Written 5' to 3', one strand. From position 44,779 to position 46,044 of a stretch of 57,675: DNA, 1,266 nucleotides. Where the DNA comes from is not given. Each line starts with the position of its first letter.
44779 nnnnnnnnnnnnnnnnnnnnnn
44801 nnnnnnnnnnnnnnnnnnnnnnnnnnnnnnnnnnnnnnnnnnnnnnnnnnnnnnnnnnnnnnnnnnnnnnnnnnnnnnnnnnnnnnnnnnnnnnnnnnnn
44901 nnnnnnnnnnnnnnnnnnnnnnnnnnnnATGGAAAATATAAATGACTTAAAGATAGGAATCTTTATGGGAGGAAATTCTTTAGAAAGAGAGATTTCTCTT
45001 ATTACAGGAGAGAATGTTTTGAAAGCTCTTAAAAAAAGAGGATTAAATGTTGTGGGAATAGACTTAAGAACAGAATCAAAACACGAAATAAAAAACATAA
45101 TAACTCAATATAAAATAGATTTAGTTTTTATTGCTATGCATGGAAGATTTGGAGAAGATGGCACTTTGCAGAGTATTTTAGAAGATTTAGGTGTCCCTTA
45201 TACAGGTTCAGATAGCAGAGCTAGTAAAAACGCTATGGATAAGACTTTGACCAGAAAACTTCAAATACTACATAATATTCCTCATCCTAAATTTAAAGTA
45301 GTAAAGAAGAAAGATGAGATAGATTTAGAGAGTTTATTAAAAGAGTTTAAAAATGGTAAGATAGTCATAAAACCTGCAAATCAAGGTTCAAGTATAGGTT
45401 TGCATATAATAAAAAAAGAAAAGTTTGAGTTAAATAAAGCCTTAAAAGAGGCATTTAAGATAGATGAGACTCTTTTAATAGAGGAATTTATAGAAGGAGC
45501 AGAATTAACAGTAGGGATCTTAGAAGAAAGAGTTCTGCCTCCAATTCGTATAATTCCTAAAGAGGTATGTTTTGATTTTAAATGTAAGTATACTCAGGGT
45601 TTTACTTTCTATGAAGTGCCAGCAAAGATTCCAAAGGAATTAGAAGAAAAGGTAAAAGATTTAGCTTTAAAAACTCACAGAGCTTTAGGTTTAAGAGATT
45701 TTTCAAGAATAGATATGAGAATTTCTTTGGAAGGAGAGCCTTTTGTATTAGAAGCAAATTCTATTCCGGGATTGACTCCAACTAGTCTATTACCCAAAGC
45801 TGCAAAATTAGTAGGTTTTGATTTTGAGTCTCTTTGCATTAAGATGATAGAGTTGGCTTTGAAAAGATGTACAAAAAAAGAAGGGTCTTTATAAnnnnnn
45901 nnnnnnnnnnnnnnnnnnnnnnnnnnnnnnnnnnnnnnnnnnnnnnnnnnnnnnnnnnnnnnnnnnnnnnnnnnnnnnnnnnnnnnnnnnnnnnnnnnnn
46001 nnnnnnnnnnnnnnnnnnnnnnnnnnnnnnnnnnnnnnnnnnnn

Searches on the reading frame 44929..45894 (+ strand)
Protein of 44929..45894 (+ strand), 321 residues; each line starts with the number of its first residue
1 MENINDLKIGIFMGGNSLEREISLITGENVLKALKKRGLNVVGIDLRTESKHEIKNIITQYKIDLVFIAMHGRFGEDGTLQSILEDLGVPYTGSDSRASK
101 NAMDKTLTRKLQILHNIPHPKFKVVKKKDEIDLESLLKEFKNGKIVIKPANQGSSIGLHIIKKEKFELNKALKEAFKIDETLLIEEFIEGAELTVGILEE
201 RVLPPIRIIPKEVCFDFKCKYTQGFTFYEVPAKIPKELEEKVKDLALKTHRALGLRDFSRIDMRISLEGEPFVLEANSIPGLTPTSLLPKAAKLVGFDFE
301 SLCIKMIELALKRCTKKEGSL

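Call 71: search_protein_families(library=pfam, proteins=[window:44929-45894:+], max_evalue=0.0001)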
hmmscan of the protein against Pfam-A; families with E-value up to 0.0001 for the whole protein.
window:44929-45894:+ (321 aa): 8 families
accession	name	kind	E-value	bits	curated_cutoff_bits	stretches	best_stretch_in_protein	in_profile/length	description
PF07478.18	Dala_Dala_lig_C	-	6e-47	160.2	24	1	116-308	6-204/204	D-ala D-ala ligase C-terminus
PF01820.27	Dala_Dala_lig_N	-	1.7e-21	77.4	34.6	2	52-94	79-121/121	D-ala D-ala ligase N-terminus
PF13535.11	ATP-grasp_4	-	2e-08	34.5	27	1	145-278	5-150/160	ATP-grasp domain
PF14397.11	ATPgrasp_ST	-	1.9e-07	31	31.4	0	98-209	15-140/278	Sugar-transfer associated ATP-grasp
PF08443.16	RimK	-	3.6e-07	30.4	21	1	102-285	1-172/188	RimK-like ATP-grasp domain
PF01071.24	GARS_A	-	3.9e-06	27.3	27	1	104-198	2-99/194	Phosphoribosylglycinamide synthetase, ATP-grasp (A) domain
PF02655.19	ATP-grasp_3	-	6.7e-06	26.7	23.2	1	116-278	15-155/160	ATP-grasp domain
PF02222.28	ATP-grasp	-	7e-05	23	27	0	115-254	6-138/179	ATP-grasp domain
